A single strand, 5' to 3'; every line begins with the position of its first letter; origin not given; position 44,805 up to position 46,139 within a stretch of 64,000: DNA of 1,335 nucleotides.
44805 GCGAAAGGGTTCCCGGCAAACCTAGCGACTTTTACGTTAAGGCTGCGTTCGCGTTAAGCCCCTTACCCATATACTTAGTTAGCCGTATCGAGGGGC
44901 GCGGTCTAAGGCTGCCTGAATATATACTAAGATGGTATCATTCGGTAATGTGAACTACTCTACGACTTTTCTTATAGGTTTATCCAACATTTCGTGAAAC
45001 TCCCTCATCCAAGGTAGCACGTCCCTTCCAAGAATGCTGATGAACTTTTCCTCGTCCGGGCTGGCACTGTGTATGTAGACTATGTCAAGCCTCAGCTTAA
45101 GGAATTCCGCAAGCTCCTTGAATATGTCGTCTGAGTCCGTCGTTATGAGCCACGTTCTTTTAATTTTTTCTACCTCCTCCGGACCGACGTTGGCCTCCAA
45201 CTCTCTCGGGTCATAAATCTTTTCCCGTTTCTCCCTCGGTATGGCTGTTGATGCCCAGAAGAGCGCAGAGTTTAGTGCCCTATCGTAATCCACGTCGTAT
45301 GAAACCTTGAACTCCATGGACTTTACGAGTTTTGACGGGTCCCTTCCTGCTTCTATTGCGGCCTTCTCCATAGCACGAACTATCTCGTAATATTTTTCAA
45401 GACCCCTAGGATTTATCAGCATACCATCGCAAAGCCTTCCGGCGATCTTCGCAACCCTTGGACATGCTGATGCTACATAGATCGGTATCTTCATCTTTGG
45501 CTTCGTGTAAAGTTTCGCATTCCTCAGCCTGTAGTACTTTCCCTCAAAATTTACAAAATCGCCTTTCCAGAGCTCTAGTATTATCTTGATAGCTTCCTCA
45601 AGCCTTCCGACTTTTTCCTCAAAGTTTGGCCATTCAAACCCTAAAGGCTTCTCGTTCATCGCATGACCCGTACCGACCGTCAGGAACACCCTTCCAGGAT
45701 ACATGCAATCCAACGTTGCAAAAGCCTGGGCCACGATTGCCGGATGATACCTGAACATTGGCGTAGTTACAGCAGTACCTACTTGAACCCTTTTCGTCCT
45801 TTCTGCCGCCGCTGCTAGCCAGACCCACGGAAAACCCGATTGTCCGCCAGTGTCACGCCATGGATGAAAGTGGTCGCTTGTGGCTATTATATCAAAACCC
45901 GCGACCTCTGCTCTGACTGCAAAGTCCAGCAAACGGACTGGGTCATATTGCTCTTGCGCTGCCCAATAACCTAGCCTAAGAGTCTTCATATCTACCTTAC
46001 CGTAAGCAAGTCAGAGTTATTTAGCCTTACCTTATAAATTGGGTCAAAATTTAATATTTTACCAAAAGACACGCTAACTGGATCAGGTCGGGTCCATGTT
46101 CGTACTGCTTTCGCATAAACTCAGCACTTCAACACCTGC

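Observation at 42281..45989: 6-phosphogluconate dehydrogenase flanked by an F420/LLM-type G6PD-like oxidoreductase and a double-SIS isomerase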

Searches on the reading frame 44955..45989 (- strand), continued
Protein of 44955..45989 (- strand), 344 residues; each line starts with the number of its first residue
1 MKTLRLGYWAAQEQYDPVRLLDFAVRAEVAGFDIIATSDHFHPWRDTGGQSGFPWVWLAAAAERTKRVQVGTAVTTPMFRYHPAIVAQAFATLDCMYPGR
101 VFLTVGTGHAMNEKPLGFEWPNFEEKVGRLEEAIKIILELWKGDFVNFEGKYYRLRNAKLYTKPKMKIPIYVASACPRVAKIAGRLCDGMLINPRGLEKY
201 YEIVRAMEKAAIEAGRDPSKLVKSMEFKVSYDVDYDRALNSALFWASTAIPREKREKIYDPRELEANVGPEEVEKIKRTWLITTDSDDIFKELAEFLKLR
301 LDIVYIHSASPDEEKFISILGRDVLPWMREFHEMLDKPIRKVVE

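Call 33: search_solved_structures(query=window:44955-45989:-, max_evalue=1e-40, show_alignments=5)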
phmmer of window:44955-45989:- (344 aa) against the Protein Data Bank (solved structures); distinct sequences matched with E-value up to 1e-40: 5.
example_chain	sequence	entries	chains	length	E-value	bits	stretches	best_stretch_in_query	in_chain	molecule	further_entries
5lxe_A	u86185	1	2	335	2.3e-87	296.4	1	4-329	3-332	F420-dependent glucose-6-phosphate dehydrogenase 1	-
3b4y_A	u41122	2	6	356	6.9e-86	291.5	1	2-330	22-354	PROBABLE F420-DEPENDENT GLUCOSE-6-PHOSPHATE DEHYDROGENASE FGD1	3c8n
1rhc_A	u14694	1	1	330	4.1e-76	259.4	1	3-329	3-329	F420-dependent alcohol dehydrogenase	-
9hav_A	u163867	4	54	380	4.8e-69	236.1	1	4-329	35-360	Luciferase family protein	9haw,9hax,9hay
9fp4_A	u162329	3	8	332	1.4e-55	191.9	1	7-290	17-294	F420-dependent hydroxymycolic acid dehydrogenase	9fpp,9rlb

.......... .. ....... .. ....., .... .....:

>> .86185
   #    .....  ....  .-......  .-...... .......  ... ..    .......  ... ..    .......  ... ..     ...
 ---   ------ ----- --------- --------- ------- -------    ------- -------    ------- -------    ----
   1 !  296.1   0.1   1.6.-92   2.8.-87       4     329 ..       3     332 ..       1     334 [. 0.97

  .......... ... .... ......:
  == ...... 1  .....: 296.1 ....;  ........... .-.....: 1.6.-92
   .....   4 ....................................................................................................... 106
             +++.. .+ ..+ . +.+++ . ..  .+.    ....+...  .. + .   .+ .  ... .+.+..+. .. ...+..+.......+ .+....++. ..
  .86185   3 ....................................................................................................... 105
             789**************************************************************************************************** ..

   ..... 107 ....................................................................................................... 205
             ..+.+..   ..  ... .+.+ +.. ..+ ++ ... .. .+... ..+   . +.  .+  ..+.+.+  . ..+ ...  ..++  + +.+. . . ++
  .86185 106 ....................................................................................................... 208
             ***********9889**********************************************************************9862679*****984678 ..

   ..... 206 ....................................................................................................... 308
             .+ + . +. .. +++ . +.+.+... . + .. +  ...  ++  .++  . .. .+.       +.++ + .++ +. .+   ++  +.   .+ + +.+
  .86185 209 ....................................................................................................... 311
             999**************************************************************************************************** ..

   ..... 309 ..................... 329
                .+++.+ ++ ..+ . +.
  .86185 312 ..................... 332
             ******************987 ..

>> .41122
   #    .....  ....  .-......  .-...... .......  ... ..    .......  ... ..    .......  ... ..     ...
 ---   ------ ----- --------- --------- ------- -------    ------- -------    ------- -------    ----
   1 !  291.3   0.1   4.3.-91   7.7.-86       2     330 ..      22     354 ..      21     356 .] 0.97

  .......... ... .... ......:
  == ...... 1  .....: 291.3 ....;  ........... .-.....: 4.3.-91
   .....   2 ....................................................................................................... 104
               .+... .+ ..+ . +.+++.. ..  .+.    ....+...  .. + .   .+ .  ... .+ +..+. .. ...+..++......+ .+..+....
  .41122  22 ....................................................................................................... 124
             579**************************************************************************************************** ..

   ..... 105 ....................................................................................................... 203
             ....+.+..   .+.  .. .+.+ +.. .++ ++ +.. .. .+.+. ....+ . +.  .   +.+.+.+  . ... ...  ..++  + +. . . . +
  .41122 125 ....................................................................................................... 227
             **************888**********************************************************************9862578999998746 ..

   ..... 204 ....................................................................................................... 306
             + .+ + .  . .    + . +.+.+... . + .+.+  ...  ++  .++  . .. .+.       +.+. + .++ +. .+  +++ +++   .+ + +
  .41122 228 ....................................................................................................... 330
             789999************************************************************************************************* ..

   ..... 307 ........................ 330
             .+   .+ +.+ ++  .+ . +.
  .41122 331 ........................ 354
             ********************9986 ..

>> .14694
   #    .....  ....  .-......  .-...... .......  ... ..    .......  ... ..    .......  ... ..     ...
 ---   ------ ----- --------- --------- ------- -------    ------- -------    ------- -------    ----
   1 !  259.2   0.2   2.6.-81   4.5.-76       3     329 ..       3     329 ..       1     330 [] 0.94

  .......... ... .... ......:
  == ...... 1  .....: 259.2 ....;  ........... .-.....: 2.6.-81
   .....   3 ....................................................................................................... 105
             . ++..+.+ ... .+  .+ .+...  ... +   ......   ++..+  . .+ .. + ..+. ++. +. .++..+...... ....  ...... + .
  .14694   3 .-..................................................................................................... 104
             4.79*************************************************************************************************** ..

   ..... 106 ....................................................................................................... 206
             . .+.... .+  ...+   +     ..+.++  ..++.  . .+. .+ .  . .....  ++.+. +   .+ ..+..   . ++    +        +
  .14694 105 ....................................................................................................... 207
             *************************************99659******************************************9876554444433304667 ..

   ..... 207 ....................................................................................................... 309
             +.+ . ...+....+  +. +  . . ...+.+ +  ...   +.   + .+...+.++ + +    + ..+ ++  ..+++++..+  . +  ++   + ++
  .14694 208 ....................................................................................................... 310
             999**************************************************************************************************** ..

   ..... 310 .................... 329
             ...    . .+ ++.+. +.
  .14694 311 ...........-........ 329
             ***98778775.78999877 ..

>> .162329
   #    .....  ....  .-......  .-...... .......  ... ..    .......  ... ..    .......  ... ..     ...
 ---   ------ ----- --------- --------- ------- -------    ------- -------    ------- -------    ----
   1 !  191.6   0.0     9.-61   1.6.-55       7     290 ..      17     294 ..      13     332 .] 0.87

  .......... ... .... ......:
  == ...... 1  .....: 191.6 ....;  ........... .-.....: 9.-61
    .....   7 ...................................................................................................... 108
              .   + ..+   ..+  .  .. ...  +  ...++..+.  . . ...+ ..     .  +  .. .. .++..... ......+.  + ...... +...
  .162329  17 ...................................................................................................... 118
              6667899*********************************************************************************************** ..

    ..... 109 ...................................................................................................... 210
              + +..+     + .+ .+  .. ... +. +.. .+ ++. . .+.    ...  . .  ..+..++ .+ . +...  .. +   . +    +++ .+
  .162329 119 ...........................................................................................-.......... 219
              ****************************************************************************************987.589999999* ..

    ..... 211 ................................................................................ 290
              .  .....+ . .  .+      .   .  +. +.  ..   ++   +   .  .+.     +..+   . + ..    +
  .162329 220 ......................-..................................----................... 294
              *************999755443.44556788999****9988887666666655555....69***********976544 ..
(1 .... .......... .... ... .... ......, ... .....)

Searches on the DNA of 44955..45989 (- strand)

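Call 79: search_rna_families(source=L006, start=9450, end=10100, threshold=evalue, max_evalue=0.01)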
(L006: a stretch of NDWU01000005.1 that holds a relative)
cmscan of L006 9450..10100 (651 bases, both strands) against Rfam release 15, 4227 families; matches with E-value up to 0.01: 0.
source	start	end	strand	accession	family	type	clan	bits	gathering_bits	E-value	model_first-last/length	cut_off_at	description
